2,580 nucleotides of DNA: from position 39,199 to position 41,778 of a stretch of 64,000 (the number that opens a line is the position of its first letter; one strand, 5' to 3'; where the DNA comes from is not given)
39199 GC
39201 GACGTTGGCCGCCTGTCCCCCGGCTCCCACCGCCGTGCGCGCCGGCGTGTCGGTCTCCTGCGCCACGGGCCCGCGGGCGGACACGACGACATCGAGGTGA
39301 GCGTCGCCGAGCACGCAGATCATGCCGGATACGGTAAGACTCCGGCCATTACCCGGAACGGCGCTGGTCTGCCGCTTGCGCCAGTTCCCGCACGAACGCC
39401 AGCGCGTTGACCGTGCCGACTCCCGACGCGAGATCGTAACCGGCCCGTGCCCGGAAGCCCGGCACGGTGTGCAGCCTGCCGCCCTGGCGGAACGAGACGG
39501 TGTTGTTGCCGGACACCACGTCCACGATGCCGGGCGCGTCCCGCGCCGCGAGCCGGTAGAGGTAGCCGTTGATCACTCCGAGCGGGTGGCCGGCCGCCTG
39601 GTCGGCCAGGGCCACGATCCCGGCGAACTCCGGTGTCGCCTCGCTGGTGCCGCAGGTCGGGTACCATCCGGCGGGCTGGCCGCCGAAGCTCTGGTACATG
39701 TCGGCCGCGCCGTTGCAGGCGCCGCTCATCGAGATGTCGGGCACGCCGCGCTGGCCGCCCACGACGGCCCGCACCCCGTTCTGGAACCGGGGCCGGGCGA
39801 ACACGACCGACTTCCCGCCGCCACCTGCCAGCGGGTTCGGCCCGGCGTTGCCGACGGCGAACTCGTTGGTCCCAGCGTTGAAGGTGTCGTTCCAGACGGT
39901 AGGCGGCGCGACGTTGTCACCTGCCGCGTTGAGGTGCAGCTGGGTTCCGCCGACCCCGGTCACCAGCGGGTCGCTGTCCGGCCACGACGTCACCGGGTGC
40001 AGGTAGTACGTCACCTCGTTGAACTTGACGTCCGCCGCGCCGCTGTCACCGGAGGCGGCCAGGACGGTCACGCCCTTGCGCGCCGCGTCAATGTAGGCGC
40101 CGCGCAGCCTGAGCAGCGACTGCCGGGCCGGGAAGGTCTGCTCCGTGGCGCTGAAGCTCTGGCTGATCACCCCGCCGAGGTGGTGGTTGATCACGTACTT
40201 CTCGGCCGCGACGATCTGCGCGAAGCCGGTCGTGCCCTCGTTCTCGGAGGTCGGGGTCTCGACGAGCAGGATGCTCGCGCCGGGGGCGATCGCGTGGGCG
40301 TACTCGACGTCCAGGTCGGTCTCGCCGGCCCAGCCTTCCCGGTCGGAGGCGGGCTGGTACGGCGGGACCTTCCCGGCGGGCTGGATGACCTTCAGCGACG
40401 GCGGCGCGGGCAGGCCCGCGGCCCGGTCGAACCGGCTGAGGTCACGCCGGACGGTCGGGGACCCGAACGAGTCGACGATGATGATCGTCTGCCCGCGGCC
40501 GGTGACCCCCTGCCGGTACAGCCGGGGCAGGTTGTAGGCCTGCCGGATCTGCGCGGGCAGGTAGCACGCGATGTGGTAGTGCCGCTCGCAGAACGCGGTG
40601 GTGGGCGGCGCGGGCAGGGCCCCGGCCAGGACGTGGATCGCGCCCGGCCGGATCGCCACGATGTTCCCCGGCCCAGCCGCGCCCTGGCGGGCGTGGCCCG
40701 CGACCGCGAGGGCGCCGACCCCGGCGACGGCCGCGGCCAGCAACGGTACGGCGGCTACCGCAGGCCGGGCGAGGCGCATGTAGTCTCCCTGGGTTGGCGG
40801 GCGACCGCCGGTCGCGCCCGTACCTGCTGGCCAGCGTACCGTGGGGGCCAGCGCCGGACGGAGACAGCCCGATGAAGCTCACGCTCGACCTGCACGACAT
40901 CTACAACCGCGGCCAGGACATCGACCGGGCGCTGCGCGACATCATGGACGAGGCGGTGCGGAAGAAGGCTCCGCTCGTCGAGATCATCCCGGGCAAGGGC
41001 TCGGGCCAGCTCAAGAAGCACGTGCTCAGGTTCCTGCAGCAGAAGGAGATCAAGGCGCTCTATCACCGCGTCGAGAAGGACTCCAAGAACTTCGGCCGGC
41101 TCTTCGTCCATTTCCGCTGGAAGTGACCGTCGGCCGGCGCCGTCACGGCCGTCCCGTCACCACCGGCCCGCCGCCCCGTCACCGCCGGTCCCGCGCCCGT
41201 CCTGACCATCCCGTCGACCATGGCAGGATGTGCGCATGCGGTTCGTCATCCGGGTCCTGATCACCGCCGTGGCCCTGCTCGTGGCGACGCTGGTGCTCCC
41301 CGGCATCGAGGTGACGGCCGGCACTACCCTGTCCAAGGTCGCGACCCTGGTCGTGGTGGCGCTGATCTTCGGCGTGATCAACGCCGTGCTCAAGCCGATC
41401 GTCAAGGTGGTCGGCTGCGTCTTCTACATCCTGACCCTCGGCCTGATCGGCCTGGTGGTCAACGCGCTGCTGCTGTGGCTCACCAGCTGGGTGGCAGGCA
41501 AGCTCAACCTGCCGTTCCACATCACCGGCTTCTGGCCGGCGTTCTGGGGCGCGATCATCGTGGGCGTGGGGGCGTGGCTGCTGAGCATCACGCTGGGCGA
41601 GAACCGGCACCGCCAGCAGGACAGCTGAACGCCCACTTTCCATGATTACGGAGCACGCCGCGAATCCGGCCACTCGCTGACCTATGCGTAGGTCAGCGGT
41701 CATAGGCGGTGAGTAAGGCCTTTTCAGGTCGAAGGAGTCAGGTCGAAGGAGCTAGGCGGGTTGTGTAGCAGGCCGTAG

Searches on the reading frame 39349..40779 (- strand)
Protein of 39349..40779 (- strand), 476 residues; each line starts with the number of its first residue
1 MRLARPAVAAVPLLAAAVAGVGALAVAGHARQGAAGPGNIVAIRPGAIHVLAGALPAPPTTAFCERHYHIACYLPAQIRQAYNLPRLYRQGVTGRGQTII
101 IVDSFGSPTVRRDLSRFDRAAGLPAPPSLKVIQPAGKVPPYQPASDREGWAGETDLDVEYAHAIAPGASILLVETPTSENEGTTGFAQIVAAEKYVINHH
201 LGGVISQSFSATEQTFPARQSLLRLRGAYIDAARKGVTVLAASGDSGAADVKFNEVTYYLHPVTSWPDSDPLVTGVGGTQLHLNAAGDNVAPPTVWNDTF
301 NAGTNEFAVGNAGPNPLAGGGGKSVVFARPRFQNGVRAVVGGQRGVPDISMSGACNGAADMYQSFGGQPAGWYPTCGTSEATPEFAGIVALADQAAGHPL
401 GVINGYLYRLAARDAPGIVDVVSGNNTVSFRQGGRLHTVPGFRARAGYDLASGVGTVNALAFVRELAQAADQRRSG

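Call 8: search_protein_families(library=pfam, max_evalue=0.001, proteins=[window:39349-40779:-])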
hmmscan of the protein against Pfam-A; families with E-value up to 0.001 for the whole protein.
window:39349-40779:- (476 aa): 1 family
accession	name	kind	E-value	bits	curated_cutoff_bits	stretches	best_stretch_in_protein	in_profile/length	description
PF00082.27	Peptidase_S8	-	8.3e-07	29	21.8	1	161-396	74-257/288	Subtilase family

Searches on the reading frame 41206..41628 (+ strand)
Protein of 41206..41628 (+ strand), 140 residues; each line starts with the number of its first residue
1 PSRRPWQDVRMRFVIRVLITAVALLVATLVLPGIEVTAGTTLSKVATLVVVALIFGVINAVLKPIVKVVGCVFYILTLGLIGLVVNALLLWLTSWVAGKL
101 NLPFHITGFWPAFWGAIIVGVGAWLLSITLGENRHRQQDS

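Call 8: search_protein_families(library=pfam, max_evalue=0.001, proteins=[window:41206-41628:+])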
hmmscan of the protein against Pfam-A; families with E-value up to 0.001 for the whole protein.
window:41206-41628:+ (140 aa): 1 family
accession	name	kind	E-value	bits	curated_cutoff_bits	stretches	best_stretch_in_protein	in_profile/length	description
PF04020.18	Phage_holin_4_2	-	1.4e-27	96.8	28.8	1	11-124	1-104/105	Mycobacterial 4 TMS phage holin, superfamily IV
